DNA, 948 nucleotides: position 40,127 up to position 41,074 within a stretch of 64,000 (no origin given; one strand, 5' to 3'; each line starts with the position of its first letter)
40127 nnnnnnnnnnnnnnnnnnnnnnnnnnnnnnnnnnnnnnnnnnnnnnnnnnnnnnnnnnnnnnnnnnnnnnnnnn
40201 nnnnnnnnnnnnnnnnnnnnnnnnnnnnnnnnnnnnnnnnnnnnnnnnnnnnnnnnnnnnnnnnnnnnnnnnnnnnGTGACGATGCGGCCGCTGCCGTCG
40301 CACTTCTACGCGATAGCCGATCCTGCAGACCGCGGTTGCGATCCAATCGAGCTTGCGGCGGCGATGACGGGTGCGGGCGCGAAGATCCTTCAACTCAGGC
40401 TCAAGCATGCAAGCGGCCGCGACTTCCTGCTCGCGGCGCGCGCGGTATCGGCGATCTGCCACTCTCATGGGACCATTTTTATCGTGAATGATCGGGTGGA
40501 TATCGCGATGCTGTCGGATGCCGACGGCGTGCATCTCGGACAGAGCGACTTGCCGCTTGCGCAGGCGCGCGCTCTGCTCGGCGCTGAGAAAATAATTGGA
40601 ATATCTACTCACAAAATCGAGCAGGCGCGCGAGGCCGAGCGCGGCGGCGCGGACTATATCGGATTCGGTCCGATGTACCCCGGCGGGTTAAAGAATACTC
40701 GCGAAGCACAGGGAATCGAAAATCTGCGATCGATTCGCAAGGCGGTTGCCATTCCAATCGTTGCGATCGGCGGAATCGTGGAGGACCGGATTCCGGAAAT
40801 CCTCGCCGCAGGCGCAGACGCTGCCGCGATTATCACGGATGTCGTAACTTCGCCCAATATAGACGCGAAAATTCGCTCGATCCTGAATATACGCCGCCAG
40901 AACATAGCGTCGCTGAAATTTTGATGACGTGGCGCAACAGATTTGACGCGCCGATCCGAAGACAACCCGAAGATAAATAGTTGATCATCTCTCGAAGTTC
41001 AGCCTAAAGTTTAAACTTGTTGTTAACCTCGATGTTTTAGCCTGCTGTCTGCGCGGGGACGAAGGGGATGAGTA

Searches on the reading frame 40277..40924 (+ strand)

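Call 9: search_protein_families(library=pfam, proteins=[window:40277-40924:+], max_evalue=0.01)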
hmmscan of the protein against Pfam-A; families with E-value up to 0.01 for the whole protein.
window:40277-40924:+ (215 aa): 3 families
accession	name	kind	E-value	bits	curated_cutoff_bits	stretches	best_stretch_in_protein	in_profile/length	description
PF02581.23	TMP-TENI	-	4.4e-58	196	27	1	11-188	2-179/180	Thiamine monophosphate synthase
PF03060.21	NMO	-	2.2e-08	34.3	28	1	104-198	136-234/331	Nitronate monooxygenase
PF01729.25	QRPTase_C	-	0.0012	19.1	23.1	1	75-197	51-166/169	Quinolinate phosphoribosyl transferase, C-terminal domain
